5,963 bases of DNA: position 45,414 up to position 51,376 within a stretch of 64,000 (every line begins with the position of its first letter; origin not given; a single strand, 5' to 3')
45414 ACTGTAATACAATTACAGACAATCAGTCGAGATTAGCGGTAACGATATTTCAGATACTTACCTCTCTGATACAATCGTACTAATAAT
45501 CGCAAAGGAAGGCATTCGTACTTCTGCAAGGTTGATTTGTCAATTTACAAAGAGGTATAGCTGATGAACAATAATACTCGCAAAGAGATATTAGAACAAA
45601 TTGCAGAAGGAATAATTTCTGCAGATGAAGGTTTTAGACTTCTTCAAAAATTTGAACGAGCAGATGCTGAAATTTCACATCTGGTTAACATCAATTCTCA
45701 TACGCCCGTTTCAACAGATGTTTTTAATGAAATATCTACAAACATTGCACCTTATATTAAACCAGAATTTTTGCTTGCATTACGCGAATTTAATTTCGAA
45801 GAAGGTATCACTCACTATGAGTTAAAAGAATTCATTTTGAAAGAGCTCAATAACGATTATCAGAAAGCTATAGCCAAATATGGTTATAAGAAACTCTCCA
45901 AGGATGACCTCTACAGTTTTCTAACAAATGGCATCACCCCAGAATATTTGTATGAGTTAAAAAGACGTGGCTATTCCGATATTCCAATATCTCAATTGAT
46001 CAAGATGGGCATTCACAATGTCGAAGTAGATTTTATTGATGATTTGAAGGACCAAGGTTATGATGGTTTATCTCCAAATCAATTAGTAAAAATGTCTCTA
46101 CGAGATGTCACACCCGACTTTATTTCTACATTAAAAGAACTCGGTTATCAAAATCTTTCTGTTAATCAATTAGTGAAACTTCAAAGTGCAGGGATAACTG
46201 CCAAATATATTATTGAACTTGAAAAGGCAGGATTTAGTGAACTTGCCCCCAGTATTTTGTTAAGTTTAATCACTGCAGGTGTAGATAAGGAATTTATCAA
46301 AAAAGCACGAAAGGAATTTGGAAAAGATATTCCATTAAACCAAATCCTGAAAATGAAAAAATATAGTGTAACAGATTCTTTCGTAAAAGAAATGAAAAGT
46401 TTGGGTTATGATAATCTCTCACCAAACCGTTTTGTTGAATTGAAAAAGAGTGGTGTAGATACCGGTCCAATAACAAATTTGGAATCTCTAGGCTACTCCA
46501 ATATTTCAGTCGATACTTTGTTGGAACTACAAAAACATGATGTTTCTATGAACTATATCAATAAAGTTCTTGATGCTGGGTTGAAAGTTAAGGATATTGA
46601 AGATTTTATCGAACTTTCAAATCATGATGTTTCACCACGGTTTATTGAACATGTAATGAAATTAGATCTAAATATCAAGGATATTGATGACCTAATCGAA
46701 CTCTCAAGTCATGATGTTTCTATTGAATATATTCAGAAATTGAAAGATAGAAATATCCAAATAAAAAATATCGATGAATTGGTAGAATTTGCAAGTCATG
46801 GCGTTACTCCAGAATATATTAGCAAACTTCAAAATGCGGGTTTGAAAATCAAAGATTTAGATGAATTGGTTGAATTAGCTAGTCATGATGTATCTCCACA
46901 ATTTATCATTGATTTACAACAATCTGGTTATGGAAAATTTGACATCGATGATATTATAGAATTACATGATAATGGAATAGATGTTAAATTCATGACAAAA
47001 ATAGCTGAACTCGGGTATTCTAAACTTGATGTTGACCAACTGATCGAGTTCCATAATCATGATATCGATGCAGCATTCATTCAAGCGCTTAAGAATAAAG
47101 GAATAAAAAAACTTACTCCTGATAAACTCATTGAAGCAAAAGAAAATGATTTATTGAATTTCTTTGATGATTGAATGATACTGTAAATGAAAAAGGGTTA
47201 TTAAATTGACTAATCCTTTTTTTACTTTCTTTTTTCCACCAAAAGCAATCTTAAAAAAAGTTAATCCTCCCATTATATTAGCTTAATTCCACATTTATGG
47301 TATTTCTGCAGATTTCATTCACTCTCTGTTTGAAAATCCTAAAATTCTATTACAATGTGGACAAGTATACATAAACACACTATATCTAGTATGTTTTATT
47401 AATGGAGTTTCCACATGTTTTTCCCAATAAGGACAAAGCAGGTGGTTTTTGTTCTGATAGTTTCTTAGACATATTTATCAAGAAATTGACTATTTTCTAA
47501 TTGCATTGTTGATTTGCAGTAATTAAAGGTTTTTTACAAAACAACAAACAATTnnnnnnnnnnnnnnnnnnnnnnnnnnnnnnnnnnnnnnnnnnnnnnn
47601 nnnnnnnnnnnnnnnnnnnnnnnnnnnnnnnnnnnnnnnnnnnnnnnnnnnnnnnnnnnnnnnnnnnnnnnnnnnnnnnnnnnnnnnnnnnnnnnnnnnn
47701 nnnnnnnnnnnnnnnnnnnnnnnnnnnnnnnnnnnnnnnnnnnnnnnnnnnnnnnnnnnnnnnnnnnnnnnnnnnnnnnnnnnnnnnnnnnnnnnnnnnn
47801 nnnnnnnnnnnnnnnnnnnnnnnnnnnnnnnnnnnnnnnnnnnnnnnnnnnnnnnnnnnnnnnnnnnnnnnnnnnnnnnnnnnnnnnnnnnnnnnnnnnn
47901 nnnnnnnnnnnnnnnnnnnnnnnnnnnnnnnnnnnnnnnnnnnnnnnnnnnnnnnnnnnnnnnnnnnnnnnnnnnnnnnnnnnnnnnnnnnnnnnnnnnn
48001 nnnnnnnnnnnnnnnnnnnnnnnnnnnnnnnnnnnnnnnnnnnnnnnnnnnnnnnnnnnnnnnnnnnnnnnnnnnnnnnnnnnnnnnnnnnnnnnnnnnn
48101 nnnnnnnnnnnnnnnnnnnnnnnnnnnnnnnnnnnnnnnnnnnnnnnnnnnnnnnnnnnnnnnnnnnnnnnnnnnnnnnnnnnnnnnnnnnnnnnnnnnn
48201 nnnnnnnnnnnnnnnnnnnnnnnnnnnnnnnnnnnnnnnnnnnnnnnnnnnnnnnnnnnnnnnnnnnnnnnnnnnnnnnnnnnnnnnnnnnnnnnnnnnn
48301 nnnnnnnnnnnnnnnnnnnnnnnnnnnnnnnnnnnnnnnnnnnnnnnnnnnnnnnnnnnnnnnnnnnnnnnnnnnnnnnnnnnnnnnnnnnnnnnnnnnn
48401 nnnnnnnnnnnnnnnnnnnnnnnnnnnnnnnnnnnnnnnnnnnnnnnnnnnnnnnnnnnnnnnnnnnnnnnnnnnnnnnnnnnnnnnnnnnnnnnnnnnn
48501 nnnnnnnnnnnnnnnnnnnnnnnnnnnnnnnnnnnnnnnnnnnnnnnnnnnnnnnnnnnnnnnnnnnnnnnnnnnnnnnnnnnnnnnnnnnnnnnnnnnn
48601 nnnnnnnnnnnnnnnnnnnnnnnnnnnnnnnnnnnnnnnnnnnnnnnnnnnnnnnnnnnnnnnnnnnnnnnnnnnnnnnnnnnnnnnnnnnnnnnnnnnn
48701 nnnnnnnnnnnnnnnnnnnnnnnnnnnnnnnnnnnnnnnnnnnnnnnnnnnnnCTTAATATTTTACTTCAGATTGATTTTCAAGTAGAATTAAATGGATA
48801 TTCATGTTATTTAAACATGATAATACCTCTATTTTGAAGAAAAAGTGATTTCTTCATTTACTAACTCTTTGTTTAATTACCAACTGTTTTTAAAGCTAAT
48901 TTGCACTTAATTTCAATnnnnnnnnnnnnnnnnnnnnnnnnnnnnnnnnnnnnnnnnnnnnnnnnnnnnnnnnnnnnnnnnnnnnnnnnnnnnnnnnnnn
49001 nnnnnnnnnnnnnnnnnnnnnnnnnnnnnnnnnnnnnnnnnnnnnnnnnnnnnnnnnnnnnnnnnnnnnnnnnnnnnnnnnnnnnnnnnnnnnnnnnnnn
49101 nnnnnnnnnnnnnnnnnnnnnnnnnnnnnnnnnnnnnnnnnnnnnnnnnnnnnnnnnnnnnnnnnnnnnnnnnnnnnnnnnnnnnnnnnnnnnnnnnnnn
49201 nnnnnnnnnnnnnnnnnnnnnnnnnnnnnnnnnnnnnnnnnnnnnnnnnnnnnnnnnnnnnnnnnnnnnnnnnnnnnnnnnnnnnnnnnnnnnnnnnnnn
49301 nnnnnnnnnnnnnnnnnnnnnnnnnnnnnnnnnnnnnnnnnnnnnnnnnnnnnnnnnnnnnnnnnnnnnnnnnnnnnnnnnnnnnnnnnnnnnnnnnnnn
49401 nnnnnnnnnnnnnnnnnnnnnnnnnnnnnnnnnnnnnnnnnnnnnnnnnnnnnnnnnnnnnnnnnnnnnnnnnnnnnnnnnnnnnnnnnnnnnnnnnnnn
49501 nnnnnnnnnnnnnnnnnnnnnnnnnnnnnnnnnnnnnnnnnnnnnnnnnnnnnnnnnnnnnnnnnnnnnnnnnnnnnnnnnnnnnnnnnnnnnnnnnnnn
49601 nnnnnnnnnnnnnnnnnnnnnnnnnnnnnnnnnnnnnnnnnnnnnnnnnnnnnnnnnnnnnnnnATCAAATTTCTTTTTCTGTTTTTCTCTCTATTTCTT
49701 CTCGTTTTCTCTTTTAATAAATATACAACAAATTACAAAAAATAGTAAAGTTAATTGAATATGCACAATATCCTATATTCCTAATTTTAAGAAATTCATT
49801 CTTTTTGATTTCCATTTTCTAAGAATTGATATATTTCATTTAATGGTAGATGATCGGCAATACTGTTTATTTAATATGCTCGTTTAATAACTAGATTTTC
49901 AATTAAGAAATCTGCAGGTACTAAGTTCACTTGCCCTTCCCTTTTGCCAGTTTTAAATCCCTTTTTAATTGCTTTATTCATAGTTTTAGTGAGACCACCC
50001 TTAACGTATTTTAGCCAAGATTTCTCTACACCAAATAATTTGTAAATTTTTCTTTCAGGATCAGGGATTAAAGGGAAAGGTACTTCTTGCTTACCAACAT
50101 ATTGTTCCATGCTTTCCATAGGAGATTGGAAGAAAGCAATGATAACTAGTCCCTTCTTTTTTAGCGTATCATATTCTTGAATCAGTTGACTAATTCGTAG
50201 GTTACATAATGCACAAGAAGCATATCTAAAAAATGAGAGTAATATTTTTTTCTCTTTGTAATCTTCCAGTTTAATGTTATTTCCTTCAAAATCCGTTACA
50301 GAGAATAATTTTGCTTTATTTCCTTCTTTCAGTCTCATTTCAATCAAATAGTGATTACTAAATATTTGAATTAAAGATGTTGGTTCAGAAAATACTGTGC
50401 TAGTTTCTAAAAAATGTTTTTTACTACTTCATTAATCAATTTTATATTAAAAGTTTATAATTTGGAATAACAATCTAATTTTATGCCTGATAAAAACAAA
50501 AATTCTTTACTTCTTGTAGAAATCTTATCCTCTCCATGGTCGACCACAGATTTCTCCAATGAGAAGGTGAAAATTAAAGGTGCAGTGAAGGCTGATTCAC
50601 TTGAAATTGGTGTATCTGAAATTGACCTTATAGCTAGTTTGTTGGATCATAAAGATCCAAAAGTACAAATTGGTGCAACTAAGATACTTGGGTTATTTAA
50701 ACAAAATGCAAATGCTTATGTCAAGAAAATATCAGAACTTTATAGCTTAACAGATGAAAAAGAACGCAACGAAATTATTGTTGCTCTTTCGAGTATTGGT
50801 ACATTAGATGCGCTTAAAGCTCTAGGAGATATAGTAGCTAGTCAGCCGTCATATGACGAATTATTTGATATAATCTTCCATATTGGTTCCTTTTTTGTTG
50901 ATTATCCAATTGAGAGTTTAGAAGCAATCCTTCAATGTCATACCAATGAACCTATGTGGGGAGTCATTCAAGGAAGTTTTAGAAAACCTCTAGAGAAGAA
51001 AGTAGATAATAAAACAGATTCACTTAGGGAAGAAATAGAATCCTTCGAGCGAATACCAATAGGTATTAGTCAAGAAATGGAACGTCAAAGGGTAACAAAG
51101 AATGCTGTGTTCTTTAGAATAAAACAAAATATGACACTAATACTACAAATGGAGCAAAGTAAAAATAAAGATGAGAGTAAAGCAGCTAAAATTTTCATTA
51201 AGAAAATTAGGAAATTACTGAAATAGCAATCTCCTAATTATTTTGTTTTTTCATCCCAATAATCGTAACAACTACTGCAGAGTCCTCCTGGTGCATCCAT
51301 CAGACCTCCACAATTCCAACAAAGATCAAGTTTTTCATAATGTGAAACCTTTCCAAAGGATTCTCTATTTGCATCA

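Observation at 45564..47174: Protein built of ~14 tandem 29-residue repeats (87-nt DNA period) of an apparently uncharacterised type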

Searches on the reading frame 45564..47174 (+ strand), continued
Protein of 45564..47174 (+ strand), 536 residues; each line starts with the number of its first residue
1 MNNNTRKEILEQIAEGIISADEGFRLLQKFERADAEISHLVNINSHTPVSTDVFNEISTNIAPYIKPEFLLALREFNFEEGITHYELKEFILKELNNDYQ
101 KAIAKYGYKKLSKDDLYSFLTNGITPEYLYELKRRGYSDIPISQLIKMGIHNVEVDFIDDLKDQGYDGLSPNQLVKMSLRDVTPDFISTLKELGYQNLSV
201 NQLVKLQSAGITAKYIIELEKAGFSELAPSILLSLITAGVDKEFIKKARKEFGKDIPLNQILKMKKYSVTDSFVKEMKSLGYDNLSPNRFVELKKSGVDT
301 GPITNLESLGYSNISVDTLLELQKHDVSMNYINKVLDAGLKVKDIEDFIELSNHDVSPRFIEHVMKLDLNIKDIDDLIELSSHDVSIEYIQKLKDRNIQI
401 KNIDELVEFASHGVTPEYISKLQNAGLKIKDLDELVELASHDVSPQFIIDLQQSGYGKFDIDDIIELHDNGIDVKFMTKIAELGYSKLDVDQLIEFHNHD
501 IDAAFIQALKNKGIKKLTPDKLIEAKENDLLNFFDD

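Call 58: find_encoding_contigs(protein=P0174, flank=3000, max_places=2)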
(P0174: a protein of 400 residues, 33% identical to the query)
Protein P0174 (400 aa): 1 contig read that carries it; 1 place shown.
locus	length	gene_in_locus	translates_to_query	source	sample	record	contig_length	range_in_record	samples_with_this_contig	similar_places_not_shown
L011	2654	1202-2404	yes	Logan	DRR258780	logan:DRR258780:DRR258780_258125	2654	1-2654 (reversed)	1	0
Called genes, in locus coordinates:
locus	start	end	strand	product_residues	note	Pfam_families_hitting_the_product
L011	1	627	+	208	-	?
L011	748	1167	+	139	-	PF22747:Zn_ribbon_DUF2089, PF09862:DUF2089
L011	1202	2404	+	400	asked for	PF22746:SHOCT-like_DUF2089-C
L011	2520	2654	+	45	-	?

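Call 62: find_homologous_proteins(query=P0129, max_evalue=1e-30)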
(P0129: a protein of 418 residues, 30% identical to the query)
Query P0129 (418 aa): 29 proteins with E <= 1e-30 among 8000 candidates.
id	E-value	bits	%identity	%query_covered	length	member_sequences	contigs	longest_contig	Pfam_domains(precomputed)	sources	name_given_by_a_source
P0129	8.0e-268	906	100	100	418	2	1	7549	-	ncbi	-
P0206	2.8e-51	193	28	69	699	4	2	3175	PF05569.18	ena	-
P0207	1.0e-43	168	30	58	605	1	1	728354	PF01725.22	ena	-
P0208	2.0e-41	161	34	53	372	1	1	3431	-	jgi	jgi:hypothetical protein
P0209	2.3e-40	157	32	56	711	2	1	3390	PF05569.18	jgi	jgi:beta-lactamase regulating signal transducer with metallopeptidase domain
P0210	4.2e-40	156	31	69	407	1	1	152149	-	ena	-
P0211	6.4e-40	156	31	47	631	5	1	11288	PF05569.18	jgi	-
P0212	8.2e-40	155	30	47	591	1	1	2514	PF05569.18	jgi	jgi:beta-lactamase regulating signal transducer with metallopeptidase domain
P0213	3.5e-38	150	34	53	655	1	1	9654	PF01435.25,PF05569.18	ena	-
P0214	1.4e-36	145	33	51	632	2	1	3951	PF05569.18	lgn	-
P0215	1.4e-36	145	30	54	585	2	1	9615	PF05569.18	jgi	jgi:beta-lactamase regulating signal transducer with metallopeptidase domain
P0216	1.7e-35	141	42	36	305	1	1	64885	-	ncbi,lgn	-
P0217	2.6e-35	141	37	57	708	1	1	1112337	PF05569.18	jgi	jgi:Zn-dependent protease with chaperone function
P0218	3.8e-35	140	35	57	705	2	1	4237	PF05569.18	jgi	jgi:beta-lactamase regulating signal transducer with metallopeptidase domain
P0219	3.8e-35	140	33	50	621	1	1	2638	PF05569.18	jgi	jgi:beta-lactamase regulating signal transducer with metallopeptidase domain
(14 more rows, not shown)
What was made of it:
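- Tried and rejected: A search with Kariarchaeaceae P0129 to enlarge the archaeal set returned bacterial M56 proteins again (call 62).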

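Call 65: search_protein_families(library=pfam, proteins=[L010:3128-4621:+, L007:2938-3957:+], max_evalue=1)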
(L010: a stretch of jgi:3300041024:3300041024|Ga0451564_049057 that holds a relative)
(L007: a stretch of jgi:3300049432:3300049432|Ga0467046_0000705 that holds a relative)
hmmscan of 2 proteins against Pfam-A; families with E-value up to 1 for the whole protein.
L010:3128-4621:+ (497 aa): 9 families
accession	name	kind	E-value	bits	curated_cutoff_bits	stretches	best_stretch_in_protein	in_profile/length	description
PF12799.13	LRR_4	-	1.4e-34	117.8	27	14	239-275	1-39/44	Leucine Rich repeats (2 copies)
PF13855.12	LRR_8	-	3.4e-33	113.6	27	10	240-295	2-61/61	Leucine rich repeat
PF00560.39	LRR_1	-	2.2e-17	59.8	20.6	2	153-173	2-22/23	Leucine Rich Repeat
PF23598.1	LRR_14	-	2.9e-17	62.9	40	4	56-137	18-102/353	Leucine-rich repeat region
PF23211.1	LRR_LRWD1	-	0.00011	22.4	28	1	226-305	30-106/190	Leucine-rich repeat and WD repeat-containing protein 1, LRR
PF13306.12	LRR_5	-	0.0018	18.6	27.7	0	57-115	31-89/127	BspA type Leucine rich repeat region (6 copies)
PF24048.1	LRR_NXF1-5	-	0.0063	16.5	30.5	2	427-484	68-126/142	NXF1/2/3/5 leucine-rich repeat domain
PF23952.1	LRR_EndoS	-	0.03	15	27.9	1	243-335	27-116/116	Endo-beta-N-acetylglucosaminidase EndoS LRR domain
PF07801.16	DUF1647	-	0.25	11.5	25.7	0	287-349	72-132/141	Protein of unknown function (DUF1647)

L007:2938-3957:+ (339 aa): 6 families
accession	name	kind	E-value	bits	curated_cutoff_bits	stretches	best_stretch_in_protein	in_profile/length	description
PF10073.14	GapR_DNA-bd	-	0.00067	19.7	22.6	0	197-218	30-51/72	GapR-like, DNA-binding domain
PF14536.11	DUF4441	-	0.016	15.8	24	0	305-334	36-65/116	Domain of unknown function (DUF4441)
PF00627.37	UBA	-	0.021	15.1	22.4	0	222-237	2-17/37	UBA/TS-N domain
PF00185.30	OTCace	-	0.093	13.2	29.4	1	199-260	51-111/157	Aspartate/ornithine carbamoyltransferase, Asp/Orn binding domain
PF25296.1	Decapeptide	-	0.17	12.2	45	0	169-206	25-63/74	Decapeptide repeat region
PF09288.16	UBA_3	-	0.18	12.1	20.4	0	250-265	8-23/55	Fungal ubiquitin-associated domain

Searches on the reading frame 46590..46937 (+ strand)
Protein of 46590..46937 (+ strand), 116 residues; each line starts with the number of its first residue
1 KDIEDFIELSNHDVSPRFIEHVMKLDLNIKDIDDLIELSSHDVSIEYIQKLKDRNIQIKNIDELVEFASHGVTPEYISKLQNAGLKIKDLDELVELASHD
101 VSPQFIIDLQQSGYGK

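Call 42: predict_structure(alignment_id=A2)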
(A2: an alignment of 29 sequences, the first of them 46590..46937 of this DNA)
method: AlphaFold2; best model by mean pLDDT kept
length: 116 residues; sequences in the alignment: 29
mean_pLDDT: 90.8   pTM: 0.78
mean pLDDT of the five models: 90.8, 90.4, 87.6, 87.6, 87.4
residues with pLDDT >= 90: 87; 70-90: 27; 50-70: 2; < 50: 0
segments of 3 or more residues with pLDDT < 50: none
pLDDT, mean of each block of 10 residues (from residue 1): 92 94 90 94 93 88 93 93 85 93 91 78
secondary structure, 60 per line:
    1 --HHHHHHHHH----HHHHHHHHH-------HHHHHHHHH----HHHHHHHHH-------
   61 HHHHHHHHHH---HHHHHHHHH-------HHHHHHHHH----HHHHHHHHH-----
elements in order: H3-11 H16-24 H32-40 H45-53 H61-70 H74-82 H90-98 H103-111
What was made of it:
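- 46590..46937 (+): Units 9-12 (aa 343-458), the most self-similar block (adjacent units 62-67% identical in DNA). This marks an old internal duplication. It was also modelled alone. Fragment model with pLDDT 90.8 (call 42).
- The four-unit fragment gives pLDDT 90.8 (call 42).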

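Call 45: fold_search(model_id=the predicted structure, library=pdb)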
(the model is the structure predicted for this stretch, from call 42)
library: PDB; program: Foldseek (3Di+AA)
matches with E <= 10: 35; with E <= 0.001: 0
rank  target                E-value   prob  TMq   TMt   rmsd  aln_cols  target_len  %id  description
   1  8v2d_J                6.7e-02  0.99  0.52  0.25   5.4       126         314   18  Computational Designed Nanocage O43_129 (released 2024-03-13)
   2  4cj9_A                1.5e+00  0.30  0.41  0.10   6.4       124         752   14  BurrH DNA-binding protein from Burkholderia rhizoxinica in its apo form (released 2014-07-09)
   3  7jpo_E                2.6e+00  0.08  0.18  0.07  11.5        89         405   16  ORC-O1AAA: Human Origin Recognition Complex (ORC) with dynamic/unresolved ORC2 WH (released 2020-09-02)
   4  9k81_A                2.7e+00  0.04  0.14  0.10  13.2       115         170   15  Cryo-EM structure of designed zinc-induced filament Fiber-n7-Zn1-HEHE-74 (released 2025-10-29)
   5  6omw_A                3.0e+00  0.04  0.17  0.16  13.1       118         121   12  Structure of Aedes aegypti OBP22 in the complex with palmitoleic acid (released 2019-05-08)
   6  8p8o_J                3.5e+00  0.10  0.27  0.24   9.4       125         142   14  M. tuberculosis dUTPase - Stl1-159 (StlNT) complex structure (released 2024-11-27)
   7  6chv_H                3.9e+00  0.08  0.20  0.24   9.4        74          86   19  Proteus vulgaris HigA antitoxin bound to DNA (released 2019-02-27)
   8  4osv_B                4.3e+00  0.15  0.39  0.13   5.6       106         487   18  Crystal structure of the S505M mutant of TAL effector dHax3 (released 2014-05-28)
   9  6o90_R                4.5e+00  0.08  0.25  0.25  13.1        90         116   17  Cryo-EM image reconstruction of the 70S Ribosome Enterococcus faecalis Class05 (released 2020-09-23)
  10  3k9o_A                5.0e+00  0.08  0.24  0.16  10.2        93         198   16  The crystal structure of E2-25K and UBB+1 complex (released 2010-09-08)
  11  5ffa                  5.5e+00  0.03  0.18  0.17  17.6       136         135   14  CopM (with an N-terminal His-tag) in the apo form (released 2016-09-07)
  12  5ffd                  5.5e+00  0.02  0.15  0.13  17.7       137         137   11  CopM in the Ag-bound form (by co-crystallization) (released 2016-09-07)
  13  6omw_C                5.8e+00  0.02  0.17  0.16  15.1       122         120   13  Structure of Aedes aegypti OBP22 in the complex with palmitoleic acid (released 2019-05-08)
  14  7xyo_A                6.1e+00  0.03  0.19  0.06  16.1       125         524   19  Crystal Structure of a M61 aminopeptidase family member from Myxococcus fulvus (released 2023-06-07)
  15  8p8o_F                6.4e+00  0.07  0.27  0.24   9.5       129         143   13  M. tuberculosis dUTPase - Stl1-159 (StlNT) complex structure (released 2024-11-27)
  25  4ot3_B                8.3e+00  0.09  0.36  0.12   5.3        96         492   14  Crystal structure of the S505L mutant of TAL effector dHax3 (released 2014-05-28)
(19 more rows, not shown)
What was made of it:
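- On TALE / BurrH DNA-binding repeats: Foldseek E is 1.5 (4cj9) and 4.3-8.3 (4osv, 4ot3), with TMq <= 0.41 (call 45).
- Closest known: TALE / BurrH repeats. Same: Weak Foldseek resemblance, TMq 0.36-0.41 (call 45).
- The fragment model weakly resembles BurrH (4cj9, TMq 0.41) and the TAL effector dHax3 (TMq 0.36-0.39) (call 45).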

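Call 69: fold_search(model_id=the predicted structure, library=viral)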
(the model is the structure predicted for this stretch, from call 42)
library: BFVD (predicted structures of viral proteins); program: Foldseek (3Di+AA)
matches with E <= 10: 70; with E <= 0.001: 0
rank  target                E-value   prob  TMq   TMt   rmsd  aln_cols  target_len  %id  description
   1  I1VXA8                2.0e+00  0.08  0.18  0.21  11.3        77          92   18  (no name in the UniProt tables at hand)
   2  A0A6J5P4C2            2.8e+00  0.35  0.34  0.04   4.1        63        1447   17  Uncharacterized protein [uncultured Caudovirales phage]
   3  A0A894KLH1            2.8e+00  0.03  0.19  0.19  16.1       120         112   12  Uncharacterized protein [Astopletus virus]
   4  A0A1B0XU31            3.2e+00  0.08  0.26  0.09  11.8       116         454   20  (no name in the UniProt tables at hand)
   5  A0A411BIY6            3.6e+00  0.04  0.16  0.08  15.3       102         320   17  (no name in the UniProt tables at hand)
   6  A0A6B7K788            3.7e+00  0.05  0.21  0.18  13.9       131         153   11  (no name in the UniProt tables at hand)
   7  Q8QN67                3.7e+00  0.04  0.20  0.19  16.7       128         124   10  EsV-1-223 [Ectocarpus siliculosus virus 1 (isolate New Zealand/Kaikoura/1988)]
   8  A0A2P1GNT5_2          3.7e+00  0.03  0.18  0.04  17.6       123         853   16  Uncharacterized protein (Fragment) [Chinese broad-headed pond turtle astro-like virus]
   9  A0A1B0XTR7            3.9e+00  0.09  0.30  0.08  11.8       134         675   15  (no name in the UniProt tables at hand)
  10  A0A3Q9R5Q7            3.9e+00  0.05  0.21  0.12  11.4        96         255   17  (no name in the UniProt tables at hand)
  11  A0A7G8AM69            4.1e+00  0.06  0.24  0.14  11.3       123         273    9  (no name in the UniProt tables at hand)
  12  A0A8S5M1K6            4.4e+00  0.04  0.22  0.05  10.2       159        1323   18  Minor tail protein [Siphoviridae sp. ctX926]
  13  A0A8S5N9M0            4.8e+00  0.03  0.18  0.10  15.8       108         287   16  Antitermination protein Q [Siphoviridae sp. ctpLW14]
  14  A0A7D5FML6            5.1e+00  0.30  0.25  0.52   3.1        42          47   12  Uncharacterized protein [Escherichia phage vB_EcoS_FP]
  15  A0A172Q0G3            5.1e+00  0.08  0.30  0.09  11.9       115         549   18  PcfJ-like protein [Acinetobacter phage vB_AbaM_ME3]
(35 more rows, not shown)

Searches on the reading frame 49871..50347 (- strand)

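Call 11: search_protein_families(library=pfam, proteins=[window:49871-50347:-], max_evalue=0.001)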
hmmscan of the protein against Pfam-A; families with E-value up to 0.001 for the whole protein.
window:49871-50347:- (158 aa): 4 families
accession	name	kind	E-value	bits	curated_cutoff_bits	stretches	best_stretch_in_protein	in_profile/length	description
PF00578.27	AhpC-TSA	-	7.2e-20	71.6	26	1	9-110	2-103/124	AhpC/TSA family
PF08534.16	Redoxin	-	7.1e-12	45.8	26.6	1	7-108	1-105/148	Redoxin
PF13911.12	AhpC-TSA_2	-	6.5e-10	39.8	27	1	54-150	1-101/114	AhpC/TSA antioxidant enzyme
PF00255.25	GSHPx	-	0.00019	21.4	27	1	15-73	4-60/108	Glutathione peroxidase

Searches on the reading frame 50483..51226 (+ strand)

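Call 11: search_protein_families(library=pfam, proteins=[window:50483-51226:+], max_evalue=0.001)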
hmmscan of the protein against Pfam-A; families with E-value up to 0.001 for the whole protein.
window:50483-51226:+ (247 aa): 1 family
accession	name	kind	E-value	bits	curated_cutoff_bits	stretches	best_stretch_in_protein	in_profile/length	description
PF13646.12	HEAT_2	-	1.5e-06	28.8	27.7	1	49-122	4-75/88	HEAT repeats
